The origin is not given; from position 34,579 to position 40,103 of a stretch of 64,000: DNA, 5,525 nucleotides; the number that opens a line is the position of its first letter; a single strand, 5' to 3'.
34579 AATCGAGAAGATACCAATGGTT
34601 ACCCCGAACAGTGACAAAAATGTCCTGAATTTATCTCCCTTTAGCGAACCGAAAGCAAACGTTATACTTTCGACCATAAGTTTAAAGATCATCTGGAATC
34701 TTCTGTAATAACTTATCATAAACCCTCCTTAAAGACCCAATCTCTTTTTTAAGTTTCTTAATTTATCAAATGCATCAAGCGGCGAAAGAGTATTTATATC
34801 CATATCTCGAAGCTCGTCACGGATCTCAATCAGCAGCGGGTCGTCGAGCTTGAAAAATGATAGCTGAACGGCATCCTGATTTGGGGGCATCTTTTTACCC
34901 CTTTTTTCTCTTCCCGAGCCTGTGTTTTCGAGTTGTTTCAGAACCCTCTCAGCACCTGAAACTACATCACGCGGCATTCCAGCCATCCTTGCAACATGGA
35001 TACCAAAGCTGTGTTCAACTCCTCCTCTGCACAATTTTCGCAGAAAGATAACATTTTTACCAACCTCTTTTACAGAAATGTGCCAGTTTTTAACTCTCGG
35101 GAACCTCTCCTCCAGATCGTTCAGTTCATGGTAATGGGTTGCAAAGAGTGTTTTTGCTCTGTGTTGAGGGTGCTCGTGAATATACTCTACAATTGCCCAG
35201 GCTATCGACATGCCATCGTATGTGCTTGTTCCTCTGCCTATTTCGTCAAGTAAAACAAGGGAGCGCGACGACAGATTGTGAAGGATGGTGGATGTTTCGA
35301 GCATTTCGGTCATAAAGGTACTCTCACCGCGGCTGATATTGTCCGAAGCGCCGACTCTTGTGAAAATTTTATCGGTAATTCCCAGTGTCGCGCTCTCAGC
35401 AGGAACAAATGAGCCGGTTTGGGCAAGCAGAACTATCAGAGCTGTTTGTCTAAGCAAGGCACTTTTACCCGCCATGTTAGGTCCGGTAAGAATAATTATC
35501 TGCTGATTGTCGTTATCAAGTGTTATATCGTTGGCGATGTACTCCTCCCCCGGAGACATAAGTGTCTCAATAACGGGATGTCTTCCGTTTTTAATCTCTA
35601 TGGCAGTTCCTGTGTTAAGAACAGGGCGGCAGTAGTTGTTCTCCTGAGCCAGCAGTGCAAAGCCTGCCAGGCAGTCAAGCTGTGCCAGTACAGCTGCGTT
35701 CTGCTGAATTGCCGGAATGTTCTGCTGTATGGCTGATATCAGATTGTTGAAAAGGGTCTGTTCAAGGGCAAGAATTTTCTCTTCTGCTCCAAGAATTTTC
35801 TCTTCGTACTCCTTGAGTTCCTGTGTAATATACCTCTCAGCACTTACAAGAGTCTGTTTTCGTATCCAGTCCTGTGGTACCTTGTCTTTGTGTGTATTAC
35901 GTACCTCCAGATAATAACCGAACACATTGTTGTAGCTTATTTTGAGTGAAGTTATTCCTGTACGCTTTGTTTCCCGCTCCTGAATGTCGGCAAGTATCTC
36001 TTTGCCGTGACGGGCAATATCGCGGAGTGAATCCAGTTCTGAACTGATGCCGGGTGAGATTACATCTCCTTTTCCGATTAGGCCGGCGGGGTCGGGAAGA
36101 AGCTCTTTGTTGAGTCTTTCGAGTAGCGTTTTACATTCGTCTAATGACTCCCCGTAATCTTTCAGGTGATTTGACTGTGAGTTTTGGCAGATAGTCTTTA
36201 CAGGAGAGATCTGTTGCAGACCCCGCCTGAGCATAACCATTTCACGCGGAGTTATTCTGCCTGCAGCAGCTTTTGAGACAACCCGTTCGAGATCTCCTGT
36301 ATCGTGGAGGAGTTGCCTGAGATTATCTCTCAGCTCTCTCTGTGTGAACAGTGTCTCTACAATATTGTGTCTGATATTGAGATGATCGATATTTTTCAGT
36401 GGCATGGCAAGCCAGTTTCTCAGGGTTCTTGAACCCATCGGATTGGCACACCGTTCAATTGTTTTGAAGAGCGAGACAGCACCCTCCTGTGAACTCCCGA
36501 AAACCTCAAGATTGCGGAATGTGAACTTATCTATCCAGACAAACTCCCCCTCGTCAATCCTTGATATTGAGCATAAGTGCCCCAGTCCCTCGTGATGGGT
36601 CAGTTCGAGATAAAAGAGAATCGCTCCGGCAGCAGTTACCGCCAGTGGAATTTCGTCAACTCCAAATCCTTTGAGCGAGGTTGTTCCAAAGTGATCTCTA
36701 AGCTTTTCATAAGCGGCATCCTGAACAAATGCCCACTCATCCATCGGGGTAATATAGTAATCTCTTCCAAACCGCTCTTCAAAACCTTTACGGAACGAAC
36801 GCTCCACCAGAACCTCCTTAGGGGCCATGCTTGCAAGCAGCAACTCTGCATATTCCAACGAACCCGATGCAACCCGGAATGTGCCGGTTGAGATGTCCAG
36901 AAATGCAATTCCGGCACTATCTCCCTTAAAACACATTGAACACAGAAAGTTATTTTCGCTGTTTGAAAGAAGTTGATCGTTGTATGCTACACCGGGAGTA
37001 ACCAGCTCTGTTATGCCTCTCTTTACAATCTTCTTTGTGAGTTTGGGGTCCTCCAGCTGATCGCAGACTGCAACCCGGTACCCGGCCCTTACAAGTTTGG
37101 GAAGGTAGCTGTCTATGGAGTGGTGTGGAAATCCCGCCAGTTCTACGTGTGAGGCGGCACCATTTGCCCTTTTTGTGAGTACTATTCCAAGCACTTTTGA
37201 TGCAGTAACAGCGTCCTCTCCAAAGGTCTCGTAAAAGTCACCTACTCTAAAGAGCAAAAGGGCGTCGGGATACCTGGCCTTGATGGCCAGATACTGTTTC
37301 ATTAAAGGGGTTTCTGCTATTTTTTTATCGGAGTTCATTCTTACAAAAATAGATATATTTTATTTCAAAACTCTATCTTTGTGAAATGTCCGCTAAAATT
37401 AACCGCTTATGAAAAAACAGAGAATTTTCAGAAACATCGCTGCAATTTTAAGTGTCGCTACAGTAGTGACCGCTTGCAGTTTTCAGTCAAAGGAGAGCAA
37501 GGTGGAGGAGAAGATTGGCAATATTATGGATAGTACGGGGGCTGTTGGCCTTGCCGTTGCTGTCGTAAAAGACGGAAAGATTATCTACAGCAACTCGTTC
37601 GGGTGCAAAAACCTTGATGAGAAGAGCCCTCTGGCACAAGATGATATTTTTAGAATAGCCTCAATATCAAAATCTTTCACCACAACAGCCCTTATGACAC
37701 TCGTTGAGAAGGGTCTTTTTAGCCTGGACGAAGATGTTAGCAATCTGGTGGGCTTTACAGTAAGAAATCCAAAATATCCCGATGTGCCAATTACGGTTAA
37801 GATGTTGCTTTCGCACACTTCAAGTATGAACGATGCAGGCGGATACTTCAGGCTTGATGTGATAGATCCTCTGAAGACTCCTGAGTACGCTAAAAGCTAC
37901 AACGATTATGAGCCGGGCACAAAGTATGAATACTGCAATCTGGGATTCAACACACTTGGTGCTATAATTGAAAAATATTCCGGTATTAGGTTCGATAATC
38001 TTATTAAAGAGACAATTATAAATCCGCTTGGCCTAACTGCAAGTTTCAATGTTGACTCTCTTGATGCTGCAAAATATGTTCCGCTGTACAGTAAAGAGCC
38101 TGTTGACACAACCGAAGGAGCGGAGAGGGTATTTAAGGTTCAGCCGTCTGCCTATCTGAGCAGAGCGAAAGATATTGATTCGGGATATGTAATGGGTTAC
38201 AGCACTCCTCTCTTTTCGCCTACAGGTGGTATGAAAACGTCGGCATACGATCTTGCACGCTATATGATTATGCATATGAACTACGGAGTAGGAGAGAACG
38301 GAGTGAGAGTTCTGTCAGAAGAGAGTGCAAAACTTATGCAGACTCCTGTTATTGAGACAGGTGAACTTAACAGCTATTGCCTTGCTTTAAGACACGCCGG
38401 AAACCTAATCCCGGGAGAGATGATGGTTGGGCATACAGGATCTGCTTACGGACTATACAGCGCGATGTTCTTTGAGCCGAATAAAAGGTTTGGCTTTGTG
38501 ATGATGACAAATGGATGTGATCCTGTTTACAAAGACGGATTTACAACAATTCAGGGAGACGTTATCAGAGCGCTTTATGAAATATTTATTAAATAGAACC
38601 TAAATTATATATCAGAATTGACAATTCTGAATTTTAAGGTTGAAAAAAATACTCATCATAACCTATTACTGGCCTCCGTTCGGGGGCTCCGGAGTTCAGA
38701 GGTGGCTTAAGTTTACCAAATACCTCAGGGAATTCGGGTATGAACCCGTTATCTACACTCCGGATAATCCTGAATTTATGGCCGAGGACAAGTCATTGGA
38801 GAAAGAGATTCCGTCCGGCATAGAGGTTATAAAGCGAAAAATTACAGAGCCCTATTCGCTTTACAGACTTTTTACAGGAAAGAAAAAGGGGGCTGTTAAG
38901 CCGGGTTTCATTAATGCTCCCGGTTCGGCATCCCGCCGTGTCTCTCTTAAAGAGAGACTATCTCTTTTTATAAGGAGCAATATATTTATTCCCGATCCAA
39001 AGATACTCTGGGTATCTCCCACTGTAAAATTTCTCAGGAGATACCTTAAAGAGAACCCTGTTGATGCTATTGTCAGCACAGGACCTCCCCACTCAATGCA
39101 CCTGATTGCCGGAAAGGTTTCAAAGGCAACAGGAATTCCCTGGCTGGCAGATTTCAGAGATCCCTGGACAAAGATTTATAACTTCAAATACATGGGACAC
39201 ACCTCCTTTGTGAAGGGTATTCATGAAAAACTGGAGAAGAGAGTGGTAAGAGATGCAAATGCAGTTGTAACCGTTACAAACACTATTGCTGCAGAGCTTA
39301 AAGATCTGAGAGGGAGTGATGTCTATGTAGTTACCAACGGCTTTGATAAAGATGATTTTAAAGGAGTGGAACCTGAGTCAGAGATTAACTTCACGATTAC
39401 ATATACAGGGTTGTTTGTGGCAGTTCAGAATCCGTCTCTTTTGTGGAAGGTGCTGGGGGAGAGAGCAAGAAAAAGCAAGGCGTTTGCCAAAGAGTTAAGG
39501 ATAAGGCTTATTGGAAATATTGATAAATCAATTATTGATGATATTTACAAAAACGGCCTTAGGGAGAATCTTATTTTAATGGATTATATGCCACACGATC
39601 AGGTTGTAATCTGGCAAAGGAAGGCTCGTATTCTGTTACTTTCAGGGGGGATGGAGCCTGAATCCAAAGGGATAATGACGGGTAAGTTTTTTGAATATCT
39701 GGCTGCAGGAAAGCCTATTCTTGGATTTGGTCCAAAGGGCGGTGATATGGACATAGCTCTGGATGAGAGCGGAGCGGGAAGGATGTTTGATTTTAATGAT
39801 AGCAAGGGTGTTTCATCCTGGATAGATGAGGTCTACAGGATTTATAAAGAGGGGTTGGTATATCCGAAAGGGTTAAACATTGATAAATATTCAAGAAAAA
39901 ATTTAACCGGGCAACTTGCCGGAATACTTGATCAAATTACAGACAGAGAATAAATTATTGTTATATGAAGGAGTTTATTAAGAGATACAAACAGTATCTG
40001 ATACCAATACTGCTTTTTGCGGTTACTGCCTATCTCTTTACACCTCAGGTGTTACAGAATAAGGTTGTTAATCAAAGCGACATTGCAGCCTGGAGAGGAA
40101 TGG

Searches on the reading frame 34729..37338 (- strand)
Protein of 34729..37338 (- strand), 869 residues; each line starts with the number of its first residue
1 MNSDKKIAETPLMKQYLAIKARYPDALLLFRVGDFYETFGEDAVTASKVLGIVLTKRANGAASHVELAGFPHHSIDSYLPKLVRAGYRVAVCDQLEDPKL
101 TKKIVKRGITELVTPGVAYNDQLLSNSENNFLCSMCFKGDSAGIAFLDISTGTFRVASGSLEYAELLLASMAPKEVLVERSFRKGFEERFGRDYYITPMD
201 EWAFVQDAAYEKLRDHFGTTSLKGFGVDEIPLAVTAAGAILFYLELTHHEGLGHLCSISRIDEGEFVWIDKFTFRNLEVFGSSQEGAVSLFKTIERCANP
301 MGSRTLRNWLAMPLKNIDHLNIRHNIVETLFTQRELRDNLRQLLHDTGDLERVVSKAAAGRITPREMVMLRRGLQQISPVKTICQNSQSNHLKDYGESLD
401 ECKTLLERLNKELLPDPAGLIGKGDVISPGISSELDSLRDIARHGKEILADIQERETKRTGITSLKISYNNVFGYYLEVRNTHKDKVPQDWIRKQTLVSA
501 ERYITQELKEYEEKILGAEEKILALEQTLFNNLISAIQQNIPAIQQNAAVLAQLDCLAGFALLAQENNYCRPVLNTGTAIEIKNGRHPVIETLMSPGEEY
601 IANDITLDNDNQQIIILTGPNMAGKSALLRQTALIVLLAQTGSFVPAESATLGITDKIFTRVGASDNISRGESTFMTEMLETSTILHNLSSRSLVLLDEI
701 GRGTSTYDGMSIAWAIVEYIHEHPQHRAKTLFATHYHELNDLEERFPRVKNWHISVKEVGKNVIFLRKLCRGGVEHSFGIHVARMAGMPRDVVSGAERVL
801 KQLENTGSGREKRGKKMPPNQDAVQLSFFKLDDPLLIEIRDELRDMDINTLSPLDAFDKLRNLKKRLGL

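Call 50: search_protein_families(library=pfam, proteins=[window:34729-37338:-])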
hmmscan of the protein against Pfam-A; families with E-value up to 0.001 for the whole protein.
window:34729-37338:- (869 aa): 5 families
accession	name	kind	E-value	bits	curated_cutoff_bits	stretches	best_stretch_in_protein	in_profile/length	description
PF00488.27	MutS_V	-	7e-81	271.2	30.2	1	615-804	1-188/188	MutS domain V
PF05192.23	MutS_III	-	1e-42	147.1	34.1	1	273-561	2-194/194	MutS domain III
PF01624.25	MutS_I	-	1.6e-40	138.3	20.6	1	10-120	1-111/113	MutS domain I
PF05190.23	MutS_IV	-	1.7e-27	95.9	22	1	430-521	1-92/92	MutS family domain IV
PF05188.22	MutS_II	-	4.7e-20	72.8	25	1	130-255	1-132/133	MutS domain II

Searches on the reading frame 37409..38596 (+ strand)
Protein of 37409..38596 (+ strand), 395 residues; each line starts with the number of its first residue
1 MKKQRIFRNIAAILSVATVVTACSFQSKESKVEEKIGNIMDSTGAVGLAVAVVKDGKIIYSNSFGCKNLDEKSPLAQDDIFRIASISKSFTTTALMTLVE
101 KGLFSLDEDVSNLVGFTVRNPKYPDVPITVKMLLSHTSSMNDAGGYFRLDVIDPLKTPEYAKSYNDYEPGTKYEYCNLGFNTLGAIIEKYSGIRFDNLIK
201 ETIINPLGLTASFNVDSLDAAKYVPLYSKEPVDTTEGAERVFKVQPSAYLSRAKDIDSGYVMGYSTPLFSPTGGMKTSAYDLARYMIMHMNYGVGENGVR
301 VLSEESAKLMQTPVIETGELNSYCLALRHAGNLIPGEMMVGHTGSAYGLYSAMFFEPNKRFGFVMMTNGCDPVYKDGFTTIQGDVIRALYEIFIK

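Call 50: search_protein_families(library=pfam, proteins=[window:37409-38596:+])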
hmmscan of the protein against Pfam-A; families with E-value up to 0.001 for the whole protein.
window:37409-38596:+ (395 aa): 1 family
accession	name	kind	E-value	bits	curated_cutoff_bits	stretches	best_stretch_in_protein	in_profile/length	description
PF00144.29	Beta-lactamase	-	3.9e-53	181.2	27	1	33-370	2-311/329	Beta-lactamase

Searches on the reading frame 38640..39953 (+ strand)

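Call 50: search_protein_families(library=pfam, proteins=[window:38640-39953:+])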
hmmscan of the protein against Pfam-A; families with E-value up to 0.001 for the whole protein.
window:38640-39953:+ (437 aa): 3 families
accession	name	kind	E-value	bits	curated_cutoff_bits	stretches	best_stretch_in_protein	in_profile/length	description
PF13439.12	Glyco_transf_4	-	6.9e-12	46.1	28.5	1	111-238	43-169/170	Glycosyltransferase Family 4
PF13579.12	Glyco_trans_4_4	-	6.8e-09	36.7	29.7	1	132-231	63-155/158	Glycosyl transferase 4-like domain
PF00534.26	Glycos_transf_1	-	3e-05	24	26.4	1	238-399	3-156/172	Glycosyl transferases group 1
